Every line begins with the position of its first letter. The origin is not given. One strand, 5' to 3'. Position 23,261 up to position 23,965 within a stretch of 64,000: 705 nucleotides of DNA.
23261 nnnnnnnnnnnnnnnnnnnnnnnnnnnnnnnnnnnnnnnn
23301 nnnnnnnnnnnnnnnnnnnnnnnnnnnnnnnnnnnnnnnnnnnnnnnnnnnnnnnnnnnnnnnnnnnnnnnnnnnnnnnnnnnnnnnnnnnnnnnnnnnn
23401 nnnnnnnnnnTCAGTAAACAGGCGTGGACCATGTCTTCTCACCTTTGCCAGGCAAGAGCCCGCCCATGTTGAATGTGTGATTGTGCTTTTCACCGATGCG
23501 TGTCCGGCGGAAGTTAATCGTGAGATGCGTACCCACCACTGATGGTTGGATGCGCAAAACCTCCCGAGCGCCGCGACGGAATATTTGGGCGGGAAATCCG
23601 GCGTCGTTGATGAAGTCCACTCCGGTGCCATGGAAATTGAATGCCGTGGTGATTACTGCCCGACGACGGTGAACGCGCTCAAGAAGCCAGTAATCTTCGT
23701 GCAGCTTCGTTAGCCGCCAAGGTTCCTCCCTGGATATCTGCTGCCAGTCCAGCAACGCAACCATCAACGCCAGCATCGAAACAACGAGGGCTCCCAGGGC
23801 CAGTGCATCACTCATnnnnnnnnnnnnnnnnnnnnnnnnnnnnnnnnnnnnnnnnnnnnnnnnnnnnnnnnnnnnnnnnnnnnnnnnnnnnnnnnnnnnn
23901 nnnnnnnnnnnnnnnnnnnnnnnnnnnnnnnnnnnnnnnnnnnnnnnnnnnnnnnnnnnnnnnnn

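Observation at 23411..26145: Candidate three-gene system: HEPN-like, ApeA-like HEPN and TM protein in one direction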

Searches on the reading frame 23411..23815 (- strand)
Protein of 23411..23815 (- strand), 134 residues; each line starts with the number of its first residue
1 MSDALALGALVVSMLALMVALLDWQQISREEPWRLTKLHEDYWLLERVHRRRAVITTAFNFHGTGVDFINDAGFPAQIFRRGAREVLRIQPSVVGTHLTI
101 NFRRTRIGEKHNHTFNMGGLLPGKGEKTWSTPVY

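Call 3: search_protein_families(library=pfam, proteins=[window:23411-23815:-], max_evalue=0.1)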
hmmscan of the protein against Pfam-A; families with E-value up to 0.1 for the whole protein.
window:23411-23815:- (134 aa): 0 families

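Call 4: search_protein_families(library=padloc, proteins=[window:23411-23815:-], max_evalue=0.1)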
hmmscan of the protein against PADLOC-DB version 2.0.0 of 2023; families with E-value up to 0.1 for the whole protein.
window:23411-23815:- (134 aa): 0 families

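Call 5: search_protein_families(library=ncbifam, proteins=[window:23411-23815:-], max_evalue=1)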
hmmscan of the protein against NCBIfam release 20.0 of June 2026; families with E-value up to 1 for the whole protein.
window:23411-23815:- (134 aa): 0 families

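Call 6: search_protein_families(library=phrogs, proteins=[window:23411-23815:-], max_evalue=1)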
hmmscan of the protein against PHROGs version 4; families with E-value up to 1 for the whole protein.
window:23411-23815:- (134 aa): 0 families

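Call 30: find_homologous_proteins(query=window:23411-23815:-, max_evalue=0.01)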
Query window:23411-23815:- (134 aa): 4 proteins with E <= 0.01 among 19 candidates.
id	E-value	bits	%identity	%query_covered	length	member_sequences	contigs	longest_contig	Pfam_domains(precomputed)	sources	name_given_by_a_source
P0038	3.2e-78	278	90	100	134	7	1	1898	-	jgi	jgi:hypothetical protein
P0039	7.8e-68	244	81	100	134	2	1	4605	-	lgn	-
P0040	9.0e-64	231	75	100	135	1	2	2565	-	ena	-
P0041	1.1e-52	195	72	90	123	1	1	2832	-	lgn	-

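Call 32: find_encoding_contigs(protein=P0040, flank=5000, max_places=3)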
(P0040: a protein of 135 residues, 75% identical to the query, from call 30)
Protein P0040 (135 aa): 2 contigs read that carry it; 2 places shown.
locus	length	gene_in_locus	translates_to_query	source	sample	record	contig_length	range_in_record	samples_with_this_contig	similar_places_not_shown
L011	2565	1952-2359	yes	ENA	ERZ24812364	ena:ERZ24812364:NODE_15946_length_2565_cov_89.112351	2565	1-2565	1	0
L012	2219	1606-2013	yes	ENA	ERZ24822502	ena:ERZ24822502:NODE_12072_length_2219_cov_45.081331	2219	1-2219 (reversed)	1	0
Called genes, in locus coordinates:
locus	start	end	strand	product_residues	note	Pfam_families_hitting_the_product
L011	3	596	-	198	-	?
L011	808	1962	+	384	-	-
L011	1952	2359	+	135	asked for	-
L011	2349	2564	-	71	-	?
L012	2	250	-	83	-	?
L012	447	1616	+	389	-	-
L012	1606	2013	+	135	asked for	-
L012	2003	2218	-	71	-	?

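Call 33: find_encoding_contigs(protein=P0039, flank=5000, max_places=3)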
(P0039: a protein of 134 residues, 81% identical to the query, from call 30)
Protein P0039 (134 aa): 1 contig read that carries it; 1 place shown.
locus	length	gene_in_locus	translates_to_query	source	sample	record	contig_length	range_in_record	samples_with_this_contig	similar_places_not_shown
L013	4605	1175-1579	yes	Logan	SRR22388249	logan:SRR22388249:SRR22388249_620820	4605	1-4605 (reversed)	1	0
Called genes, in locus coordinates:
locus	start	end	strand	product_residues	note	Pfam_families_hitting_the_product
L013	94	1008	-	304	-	PF00589:Phage_integrase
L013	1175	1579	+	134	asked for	-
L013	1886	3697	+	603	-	PF14311:DUF4379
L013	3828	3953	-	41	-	-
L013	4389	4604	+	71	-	?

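Call 34: find_encoding_contigs(protein=P0041, flank=5000, max_places=3)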
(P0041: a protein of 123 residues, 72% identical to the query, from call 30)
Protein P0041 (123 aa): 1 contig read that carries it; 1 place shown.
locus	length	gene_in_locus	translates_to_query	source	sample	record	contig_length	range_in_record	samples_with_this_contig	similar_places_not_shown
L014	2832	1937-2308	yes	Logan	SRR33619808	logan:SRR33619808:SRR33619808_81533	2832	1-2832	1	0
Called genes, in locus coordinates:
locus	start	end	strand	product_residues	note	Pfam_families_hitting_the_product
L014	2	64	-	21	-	?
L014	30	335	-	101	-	-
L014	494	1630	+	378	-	-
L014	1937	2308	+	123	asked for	-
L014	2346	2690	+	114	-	-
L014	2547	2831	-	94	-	?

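Call 68: find_related_loci(query=A3, collection=genome_contigs, flank=5000)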
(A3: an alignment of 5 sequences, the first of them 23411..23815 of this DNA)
Query A3 (134 aa) in genome_contigs; peptide patterns used: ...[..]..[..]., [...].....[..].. (x = any residue, [..] = any of these).
68 stretches matched a pattern, but none encodes a relative of the query by tblastn (E <= 1e-3).

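Call 93: search_protein_families(library=pfam, proteins=[L014:494-1630:+, L013:1886-3697:+], max_evalue=0.01)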
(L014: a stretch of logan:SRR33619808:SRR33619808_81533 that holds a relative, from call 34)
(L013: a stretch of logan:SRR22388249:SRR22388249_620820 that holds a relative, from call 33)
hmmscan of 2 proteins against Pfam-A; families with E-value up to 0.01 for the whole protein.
L014:494-1630:+ (378 aa): 0 families

L013:1886-3697:+ (603 aa): 2 families
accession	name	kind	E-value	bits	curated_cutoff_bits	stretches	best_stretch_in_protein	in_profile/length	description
PF14311.12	DUF4379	-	7.1e-34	116.2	24.5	3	344-400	1-54/56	Probable Treble clef zinc finger domain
PF18741.7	MTES_1575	-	7e-05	23.3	38.2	1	492-559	13-80/96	REase_MTES_1575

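Call 99: find_related_loci(query=A3, collection=viral_contigs, flank=5000)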
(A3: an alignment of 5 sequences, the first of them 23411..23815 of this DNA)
Query A3 (134 aa) in viral_contigs; peptide patterns used: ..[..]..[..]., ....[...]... (x = any residue, [..] = any of these).
119 stretches matched a pattern, but none encodes a relative of the query by tblastn (E <= 1e-3).
